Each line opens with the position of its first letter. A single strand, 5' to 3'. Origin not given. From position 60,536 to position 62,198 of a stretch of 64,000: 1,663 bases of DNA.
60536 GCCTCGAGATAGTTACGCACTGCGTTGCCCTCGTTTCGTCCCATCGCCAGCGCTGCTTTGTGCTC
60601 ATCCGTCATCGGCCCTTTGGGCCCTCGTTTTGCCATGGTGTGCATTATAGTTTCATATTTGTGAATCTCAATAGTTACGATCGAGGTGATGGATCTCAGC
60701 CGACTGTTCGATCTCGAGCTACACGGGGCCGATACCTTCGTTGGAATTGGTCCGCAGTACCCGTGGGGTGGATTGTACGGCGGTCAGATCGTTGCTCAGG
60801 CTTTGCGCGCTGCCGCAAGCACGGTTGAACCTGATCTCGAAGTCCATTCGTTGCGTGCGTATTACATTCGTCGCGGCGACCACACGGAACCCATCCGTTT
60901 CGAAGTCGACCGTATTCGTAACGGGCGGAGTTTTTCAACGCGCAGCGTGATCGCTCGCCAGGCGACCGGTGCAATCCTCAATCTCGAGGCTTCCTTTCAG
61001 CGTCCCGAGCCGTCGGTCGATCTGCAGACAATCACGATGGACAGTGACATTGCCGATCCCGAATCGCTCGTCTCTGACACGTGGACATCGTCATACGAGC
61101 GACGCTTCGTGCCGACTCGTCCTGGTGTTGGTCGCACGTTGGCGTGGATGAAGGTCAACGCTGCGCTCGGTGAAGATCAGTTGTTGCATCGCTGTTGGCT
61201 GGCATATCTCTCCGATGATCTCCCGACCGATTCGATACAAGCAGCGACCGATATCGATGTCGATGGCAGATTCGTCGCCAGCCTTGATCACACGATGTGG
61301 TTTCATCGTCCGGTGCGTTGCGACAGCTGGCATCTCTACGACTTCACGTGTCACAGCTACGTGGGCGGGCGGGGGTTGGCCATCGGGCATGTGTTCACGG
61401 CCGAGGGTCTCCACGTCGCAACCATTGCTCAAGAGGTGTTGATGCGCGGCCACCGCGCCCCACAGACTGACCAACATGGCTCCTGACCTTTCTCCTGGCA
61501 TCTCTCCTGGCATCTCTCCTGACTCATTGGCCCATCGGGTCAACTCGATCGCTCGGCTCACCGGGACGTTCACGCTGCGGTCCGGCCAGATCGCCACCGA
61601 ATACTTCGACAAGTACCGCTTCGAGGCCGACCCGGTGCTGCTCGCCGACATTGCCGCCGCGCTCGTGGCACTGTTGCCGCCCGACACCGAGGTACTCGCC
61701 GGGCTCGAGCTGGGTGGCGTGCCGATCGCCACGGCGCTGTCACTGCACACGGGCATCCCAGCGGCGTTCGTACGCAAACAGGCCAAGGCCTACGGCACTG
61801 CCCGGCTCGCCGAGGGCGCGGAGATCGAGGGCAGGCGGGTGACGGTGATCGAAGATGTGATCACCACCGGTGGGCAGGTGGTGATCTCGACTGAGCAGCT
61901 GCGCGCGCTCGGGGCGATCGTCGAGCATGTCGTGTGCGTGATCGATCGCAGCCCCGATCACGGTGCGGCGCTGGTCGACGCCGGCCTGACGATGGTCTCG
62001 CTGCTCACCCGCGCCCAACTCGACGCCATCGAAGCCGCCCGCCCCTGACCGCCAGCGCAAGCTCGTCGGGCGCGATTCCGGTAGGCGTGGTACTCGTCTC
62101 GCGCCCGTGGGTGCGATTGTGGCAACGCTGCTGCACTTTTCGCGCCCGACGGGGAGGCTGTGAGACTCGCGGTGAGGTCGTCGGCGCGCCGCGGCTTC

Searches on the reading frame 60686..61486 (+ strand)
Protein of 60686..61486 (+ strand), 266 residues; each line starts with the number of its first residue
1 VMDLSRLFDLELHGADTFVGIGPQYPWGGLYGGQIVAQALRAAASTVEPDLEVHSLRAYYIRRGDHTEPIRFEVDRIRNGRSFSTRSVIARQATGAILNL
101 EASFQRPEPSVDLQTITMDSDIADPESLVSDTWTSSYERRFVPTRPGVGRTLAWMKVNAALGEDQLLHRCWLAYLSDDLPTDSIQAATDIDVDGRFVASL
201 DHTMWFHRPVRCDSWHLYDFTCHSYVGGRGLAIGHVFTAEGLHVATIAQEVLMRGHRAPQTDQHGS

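Call 71: search_protein_families(library=pfam, proteins=[window:60686-61486:+], max_evalue=0.00001)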
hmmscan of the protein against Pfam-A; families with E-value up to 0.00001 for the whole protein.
window:60686-61486:+ (266 aa): 3 families
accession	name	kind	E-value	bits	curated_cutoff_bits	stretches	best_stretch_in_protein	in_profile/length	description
PF02551.21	Acyl_CoA_thio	-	4.5e-24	85.2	21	1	152-250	32-130/132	Acyl-CoA thioesterase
PF20789.3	4HBT_3C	-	1.8e-21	77.2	24.1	1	125-253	10-140/140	Acyl-CoA thioesterase C-terminal domain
PF13622.12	4HBT_3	-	1.6e-17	63.9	24.3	1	26-104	7-82/83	Acyl-CoA thioesterase N-terminal domain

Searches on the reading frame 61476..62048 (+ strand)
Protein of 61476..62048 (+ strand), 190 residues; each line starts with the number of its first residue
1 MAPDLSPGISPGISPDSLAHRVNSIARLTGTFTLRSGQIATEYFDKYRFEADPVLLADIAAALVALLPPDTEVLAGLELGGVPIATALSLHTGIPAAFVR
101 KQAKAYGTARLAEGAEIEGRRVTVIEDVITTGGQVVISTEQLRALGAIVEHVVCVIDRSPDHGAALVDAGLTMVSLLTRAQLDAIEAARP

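Call 71: search_protein_families(library=pfam, proteins=[window:61476-62048:+], max_evalue=0.00001)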
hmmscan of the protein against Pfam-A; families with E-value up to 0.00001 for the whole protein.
window:61476-62048:+ (190 aa): 1 family
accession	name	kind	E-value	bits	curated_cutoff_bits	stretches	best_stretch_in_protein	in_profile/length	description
PF00156.33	Pribosyltran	-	8.7e-07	28.8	26.3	1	72-159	31-127/158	Phosphoribosyl transferase domain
